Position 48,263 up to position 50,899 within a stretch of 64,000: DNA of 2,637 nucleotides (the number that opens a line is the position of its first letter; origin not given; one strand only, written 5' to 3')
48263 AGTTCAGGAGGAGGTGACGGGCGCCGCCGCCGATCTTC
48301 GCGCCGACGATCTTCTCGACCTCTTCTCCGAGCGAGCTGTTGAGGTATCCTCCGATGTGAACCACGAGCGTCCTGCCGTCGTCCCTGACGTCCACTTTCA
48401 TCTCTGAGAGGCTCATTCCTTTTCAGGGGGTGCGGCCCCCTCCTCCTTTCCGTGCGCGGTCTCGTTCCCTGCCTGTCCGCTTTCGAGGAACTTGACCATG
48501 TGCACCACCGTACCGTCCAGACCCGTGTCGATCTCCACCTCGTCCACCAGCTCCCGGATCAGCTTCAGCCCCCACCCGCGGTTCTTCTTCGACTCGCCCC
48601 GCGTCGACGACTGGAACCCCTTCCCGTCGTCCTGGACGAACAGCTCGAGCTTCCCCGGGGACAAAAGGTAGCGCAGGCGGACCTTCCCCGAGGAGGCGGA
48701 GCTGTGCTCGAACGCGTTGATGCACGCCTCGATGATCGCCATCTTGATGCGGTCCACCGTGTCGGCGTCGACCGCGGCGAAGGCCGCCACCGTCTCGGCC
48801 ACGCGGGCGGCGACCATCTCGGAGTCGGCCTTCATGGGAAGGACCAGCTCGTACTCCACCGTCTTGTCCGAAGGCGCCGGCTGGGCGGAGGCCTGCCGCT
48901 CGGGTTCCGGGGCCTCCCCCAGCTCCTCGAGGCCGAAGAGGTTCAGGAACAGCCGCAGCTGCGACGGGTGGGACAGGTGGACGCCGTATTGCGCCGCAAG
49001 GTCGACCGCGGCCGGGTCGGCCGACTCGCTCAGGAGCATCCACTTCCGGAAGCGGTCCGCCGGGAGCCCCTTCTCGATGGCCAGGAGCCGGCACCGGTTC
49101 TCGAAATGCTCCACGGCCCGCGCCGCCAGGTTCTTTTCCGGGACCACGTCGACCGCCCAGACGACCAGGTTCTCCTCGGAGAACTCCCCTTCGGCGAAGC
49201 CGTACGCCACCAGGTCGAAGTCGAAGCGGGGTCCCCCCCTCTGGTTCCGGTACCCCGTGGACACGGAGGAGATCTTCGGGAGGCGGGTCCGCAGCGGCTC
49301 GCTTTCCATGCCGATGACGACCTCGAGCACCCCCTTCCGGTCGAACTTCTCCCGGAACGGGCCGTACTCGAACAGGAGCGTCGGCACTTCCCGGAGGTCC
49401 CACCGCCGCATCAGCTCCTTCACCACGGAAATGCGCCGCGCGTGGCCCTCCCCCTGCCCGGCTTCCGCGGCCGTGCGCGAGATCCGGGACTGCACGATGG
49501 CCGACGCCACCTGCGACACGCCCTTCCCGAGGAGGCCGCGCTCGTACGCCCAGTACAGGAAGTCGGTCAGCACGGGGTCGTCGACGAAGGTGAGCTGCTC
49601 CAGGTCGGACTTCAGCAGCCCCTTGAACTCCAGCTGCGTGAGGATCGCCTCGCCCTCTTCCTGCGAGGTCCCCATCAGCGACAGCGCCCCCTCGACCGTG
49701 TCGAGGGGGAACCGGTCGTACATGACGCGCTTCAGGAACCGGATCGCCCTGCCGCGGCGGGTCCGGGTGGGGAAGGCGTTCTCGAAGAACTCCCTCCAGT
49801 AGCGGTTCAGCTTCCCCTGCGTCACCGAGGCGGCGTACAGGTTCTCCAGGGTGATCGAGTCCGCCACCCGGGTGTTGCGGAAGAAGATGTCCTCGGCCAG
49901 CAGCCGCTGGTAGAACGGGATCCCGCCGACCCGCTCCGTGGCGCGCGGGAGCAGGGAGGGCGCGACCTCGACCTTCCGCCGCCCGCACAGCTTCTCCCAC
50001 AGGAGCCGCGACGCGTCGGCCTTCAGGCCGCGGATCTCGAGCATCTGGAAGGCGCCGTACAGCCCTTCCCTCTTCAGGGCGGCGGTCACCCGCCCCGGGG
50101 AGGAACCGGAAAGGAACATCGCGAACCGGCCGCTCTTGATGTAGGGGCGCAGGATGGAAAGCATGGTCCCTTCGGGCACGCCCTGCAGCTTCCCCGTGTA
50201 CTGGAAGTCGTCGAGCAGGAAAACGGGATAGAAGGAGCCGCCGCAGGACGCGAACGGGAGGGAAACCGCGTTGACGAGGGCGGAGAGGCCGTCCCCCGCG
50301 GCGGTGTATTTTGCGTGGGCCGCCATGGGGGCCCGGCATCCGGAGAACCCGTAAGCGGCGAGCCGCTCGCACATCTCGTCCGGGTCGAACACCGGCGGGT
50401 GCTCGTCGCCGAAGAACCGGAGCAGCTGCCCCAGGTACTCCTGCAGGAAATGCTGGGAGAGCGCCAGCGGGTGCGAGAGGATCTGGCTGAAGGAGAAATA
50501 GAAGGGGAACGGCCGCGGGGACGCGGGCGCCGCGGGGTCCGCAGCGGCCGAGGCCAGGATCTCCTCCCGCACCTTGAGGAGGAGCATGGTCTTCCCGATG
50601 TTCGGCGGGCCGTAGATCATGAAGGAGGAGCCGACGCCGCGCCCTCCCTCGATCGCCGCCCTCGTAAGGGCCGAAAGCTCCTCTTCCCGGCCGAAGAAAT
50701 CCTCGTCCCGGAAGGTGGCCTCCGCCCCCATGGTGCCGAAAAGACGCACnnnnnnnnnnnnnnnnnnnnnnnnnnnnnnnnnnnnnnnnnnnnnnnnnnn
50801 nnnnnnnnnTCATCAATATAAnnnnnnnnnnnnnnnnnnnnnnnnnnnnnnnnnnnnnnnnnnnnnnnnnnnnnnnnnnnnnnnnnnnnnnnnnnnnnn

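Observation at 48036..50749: Partner-switching pair in which the RsbW-like kinase is the C-terminus of a large AAA/Arch_ATPase NTPase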

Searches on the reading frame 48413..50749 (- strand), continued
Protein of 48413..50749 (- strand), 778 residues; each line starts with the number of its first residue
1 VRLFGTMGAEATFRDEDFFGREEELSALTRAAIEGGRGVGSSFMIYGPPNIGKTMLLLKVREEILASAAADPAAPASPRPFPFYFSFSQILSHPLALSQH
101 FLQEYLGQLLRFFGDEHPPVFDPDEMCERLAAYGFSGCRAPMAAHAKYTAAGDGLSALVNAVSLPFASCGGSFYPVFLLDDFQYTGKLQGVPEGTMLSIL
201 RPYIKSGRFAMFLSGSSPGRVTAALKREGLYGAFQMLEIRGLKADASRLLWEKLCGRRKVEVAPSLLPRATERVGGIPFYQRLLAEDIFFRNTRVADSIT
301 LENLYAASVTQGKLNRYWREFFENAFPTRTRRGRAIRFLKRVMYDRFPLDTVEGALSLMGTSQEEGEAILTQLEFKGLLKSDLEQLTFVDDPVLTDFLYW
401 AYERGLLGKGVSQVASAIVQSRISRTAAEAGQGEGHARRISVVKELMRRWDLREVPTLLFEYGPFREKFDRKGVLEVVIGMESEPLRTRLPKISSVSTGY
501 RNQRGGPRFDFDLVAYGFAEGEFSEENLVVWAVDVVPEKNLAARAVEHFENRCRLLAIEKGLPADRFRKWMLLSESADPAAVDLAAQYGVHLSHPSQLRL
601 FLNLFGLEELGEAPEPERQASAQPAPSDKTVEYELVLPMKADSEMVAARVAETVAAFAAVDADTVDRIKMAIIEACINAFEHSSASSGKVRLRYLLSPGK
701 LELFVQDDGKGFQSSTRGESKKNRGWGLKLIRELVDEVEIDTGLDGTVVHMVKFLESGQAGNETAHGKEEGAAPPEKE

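Call 89: search_protein_families(library=pfam, proteins=[L088:3236-5056:+, L087:2491-4056:+, L089:2449-3126:+, L088:5110-5565:+, L087:1-1197:+, L089:2-1165:+], max_evalue=0.001)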
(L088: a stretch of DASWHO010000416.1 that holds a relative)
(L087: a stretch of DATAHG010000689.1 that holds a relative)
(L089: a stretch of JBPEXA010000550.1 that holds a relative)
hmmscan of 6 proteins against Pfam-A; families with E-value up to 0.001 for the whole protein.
L088:3236-5056:+ (607 aa): 4 families
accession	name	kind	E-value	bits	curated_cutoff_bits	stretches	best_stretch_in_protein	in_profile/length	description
PF07228.17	SpoIIE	-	1.4e-43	149.5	25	1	402-603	3-191/192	Stage II sporulation protein E (SpoIIE)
PF13185.12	GAF_2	-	1.3e-22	81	28.6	2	210-338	4-136/136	GAF domain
PF13492.12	GAF_3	-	2.4e-17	64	27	2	210-339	2-129/129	GAF domain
PF01590.32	GAF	-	3.8e-15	57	22.4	2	210-336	2-132/133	GAF domain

L087:2491-4056:+ (522 aa): 4 families
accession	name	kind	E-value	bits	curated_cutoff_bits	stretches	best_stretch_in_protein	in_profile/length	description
PF07228.17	SpoIIE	-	2.6e-42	145.4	25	1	359-521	2-165/192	Stage II sporulation protein E (SpoIIE)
PF13492.12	GAF_3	-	4.1e-09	37.4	27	1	162-297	1-129/129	GAF domain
PF01590.32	GAF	-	1.5e-06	29.2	22.4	1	162-295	1-133/133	GAF domain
PF13185.12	GAF_2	-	4.1e-05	24.2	28.6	1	161-296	2-136/136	GAF domain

L089:2449-3126:+ (226 aa): 0 families

L088:5110-5565:+ (152 aa): 2 families
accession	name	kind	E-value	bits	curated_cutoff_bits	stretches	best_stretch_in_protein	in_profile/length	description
PF13581.12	HATPase_c_2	-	7.4e-28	97.5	27.4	1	20-142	4-127/127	Histidine kinase-like ATPase domain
PF02518.31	HATPase_c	-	1.2e-09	39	26.4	1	48-136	6-101/111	Histidine kinase-, DNA gyrase B-, and HSP90-like ATPase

L087:1-1197:+ (399 aa): 8 families
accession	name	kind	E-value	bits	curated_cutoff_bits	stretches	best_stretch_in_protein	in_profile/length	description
PF00158.32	Sigma54_activat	-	7e-61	205.2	20.2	1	106-270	2-168/168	Sigma-54 interaction domain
PF25601.1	AAA_lid_14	-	2.9e-21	75.5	27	1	275-354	1-81/87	AAA+ ATPase lid domain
PF14532.12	Sigma54_activ_2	-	3.3e-21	76.4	25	1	107-274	2-138/138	Sigma-54 interaction domain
PF02954.25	HTH_8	-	1.3e-10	41.3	22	1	363-397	4-38/42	Bacterial regulatory protein, Fis family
PF01078.27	Mg_chelatase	-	6.3e-06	26.2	20.3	0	180-243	91-156/207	Magnesium chelatase, subunit ChlI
PF07728.20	AAA_5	-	1.4e-05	25.6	22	1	128-245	1-123/139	AAA domain (dynein-related subfamily)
PF01590.32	GAF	-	0.00038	21.4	22.4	0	13-69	83-133/133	GAF domain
PF20432.4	Xre-like-HTH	-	0.00079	20.1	25.8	0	365-396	11-42/63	Antitoxin Xre-like helix-turn-helix domain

L089:2-1165:+ (388 aa): 6 families
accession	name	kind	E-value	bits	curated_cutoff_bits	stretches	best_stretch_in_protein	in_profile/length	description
PF00158.32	Sigma54_activat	-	6.1e-62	208.7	20.2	1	93-257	1-167/168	Sigma-54 interaction domain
PF25601.1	AAA_lid_14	-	1.3e-20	73.5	27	1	263-338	1-77/87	AAA+ ATPase lid domain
PF14532.12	Sigma54_activ_2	-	2e-20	73.9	25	1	95-262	2-138/138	Sigma-54 interaction domain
PF02954.25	HTH_8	-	3.5e-10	39.9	22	1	352-386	4-38/42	Bacterial regulatory protein, Fis family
PF01078.27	Mg_chelatase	-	6.7e-06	26.1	20.3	1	170-231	93-156/207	Magnesium chelatase, subunit ChlI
PF07728.20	AAA_5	-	8.9e-06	26.2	22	1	117-233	2-123/139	AAA domain (dynein-related subfamily)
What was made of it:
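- In the nearest stand-alone systems the third gene is GAF-PP2C (call 89).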

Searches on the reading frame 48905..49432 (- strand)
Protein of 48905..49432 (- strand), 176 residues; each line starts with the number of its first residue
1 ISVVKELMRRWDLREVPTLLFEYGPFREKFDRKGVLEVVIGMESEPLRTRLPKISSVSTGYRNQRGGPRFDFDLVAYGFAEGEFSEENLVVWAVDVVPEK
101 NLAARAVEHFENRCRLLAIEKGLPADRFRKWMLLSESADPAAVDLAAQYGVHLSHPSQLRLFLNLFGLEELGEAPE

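Call 65: search_protein_families(library=pfam, proteins=[window:48905-49432:-], max_evalue=0.05)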
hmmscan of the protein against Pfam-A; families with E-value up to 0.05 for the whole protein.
window:48905-49432:- (176 aa): 0 families

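Call 71: predict_structure(alignment_id=A5)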
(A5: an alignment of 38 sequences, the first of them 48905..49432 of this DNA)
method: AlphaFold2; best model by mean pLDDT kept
length: 176 residues; sequences in the alignment: 38
mean_pLDDT: 92.1   pTM: 0.87
mean pLDDT of the five models: 92.1, 91.3, 91.2, 90.2, 89.1
residues with pLDDT >= 90: 149; 70-90: 14; 50-70: 12; < 50: 1
segments of 3 or more residues with pLDDT < 50: none
pLDDT, mean of each block of 10 residues (from residue 1): 96 97 96 91 95 94 63 95 92 96 98 94 93 97 98 96 93 65
secondary structure, 60 per line:
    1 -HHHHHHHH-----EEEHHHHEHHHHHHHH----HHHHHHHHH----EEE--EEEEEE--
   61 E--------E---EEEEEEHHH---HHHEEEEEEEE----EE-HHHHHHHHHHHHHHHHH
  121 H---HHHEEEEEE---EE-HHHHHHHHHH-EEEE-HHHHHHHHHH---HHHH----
elements in order: H2-9 E15-17 H18-21 H23-30 H35-43 E48-50 E53-58 E74-79 E89-96 H104-121 E128-133 H140-149 E151-154 H156-165 H169-172
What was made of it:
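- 48917..49291 (-): PD-(D/E)xK restriction-endonuclease-fold domain (residues ~487-611), catalytic motif not conserved. Domain model with pLDDT 92.1 (call 71).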

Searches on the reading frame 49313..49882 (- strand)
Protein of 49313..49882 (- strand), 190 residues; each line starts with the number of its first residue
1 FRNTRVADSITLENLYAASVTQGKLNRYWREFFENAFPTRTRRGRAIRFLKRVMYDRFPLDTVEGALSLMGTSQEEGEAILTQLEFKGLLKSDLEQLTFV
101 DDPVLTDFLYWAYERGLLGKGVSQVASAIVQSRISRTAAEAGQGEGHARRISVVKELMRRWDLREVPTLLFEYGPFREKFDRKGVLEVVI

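Call 65: search_protein_families(library=pfam, proteins=[window:49313-49882:-], max_evalue=0.05)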
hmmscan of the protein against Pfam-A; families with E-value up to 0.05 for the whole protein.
window:49313-49882:- (190 aa): 0 families
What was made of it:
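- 49532..49858 (-): Helical region and winged-helix-like unit (residues ~298-406). No Pfam match (call 65).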
